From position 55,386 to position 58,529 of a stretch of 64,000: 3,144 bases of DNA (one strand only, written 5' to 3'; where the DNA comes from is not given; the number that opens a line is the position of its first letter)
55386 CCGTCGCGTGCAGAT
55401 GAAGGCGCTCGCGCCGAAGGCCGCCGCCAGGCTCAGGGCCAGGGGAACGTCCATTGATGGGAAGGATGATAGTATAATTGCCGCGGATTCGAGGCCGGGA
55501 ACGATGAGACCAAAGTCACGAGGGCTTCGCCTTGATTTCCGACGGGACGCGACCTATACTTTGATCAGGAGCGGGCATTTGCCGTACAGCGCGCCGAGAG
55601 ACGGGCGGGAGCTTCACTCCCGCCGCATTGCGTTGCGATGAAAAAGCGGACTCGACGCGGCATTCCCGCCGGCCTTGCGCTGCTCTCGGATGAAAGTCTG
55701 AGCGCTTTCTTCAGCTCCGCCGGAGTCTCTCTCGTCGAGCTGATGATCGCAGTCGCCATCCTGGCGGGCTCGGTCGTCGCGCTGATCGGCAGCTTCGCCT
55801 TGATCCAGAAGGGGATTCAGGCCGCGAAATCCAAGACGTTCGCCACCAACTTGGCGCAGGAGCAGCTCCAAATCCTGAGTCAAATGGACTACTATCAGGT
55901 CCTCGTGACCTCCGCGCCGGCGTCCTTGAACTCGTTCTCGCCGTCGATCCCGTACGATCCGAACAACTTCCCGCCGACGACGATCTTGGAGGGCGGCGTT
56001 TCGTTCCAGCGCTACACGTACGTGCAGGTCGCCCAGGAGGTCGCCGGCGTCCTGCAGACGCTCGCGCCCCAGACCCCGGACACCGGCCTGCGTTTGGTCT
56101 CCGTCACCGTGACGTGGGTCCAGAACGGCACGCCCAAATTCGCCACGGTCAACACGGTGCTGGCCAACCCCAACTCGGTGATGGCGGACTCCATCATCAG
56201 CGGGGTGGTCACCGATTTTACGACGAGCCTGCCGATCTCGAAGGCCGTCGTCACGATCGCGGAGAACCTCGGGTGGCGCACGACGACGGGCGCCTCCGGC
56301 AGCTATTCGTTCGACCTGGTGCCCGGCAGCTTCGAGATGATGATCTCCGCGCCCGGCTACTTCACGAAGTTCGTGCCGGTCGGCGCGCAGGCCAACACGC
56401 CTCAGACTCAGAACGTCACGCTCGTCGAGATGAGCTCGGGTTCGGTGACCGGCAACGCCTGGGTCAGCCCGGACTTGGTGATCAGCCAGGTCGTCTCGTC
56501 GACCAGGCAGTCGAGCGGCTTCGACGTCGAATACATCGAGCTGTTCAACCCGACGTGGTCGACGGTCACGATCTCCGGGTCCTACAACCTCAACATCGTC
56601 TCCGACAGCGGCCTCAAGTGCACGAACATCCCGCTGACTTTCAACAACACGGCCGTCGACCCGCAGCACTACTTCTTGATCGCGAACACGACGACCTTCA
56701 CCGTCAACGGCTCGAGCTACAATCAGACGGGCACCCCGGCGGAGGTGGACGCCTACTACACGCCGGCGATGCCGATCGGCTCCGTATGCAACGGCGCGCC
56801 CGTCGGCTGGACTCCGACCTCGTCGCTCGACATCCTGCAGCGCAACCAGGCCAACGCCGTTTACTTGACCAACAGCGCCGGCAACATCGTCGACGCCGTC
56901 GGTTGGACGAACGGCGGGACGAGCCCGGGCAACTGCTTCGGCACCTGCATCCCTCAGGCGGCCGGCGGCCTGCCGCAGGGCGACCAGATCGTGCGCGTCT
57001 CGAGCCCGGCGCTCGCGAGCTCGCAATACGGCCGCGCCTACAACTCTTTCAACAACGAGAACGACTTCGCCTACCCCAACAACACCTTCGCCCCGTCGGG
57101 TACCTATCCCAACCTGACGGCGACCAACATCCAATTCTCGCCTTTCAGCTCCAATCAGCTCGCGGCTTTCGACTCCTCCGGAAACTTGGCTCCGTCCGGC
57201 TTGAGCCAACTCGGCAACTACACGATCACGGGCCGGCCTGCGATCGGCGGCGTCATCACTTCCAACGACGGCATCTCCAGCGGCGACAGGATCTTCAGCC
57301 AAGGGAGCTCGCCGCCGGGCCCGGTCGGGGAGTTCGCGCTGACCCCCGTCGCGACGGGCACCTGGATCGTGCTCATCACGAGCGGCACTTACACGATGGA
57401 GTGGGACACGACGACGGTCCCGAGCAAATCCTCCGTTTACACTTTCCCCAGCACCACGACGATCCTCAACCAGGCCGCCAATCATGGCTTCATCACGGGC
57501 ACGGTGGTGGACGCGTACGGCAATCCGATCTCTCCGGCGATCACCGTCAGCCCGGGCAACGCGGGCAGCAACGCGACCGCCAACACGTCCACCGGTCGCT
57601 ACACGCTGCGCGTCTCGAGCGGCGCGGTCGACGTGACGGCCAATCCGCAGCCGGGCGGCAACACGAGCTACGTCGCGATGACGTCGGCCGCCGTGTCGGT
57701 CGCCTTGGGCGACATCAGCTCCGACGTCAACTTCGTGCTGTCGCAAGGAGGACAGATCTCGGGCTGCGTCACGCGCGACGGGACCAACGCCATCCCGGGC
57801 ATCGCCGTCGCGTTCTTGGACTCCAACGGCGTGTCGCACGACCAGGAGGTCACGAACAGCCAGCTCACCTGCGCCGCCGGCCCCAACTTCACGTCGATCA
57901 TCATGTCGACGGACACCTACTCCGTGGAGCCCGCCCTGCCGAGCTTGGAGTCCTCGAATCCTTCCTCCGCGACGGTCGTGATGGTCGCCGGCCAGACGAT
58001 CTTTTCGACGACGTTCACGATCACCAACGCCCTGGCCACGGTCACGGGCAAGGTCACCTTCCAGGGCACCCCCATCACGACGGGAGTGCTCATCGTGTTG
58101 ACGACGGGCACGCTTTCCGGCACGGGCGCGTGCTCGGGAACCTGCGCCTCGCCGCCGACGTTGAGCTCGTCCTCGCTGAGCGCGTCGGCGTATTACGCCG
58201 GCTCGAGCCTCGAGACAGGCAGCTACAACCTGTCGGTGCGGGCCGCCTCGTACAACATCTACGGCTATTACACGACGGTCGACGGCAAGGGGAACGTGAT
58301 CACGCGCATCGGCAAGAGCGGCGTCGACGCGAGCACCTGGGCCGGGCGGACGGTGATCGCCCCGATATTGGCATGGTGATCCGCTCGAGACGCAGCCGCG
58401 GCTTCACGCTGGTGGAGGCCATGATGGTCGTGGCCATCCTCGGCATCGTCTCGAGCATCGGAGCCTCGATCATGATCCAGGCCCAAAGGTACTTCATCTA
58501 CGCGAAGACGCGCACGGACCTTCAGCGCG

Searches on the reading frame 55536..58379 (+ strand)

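Call 7: search_protein_families(library=pfam, proteins=[window:55536-58379:+], max_evalue=0.001)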
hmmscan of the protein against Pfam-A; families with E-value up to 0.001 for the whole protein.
window:55536-58379:+ (947 aa): 3 families
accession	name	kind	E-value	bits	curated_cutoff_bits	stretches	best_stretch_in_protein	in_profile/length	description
PF13620.12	CarboxypepD_reg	-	1.5e-13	51.3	32.3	1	221-296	2-81/82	Carboxypeptidase regulatory-like domain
PF13715.12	CarbopepD_reg_2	-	4.6e-08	33.4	32.2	1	221-298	1-78/88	CarboxypepD_reg-like domain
PF00932.25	LTD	-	6.1e-08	33.4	34.3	1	311-458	5-108/109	Lamin Tail Domain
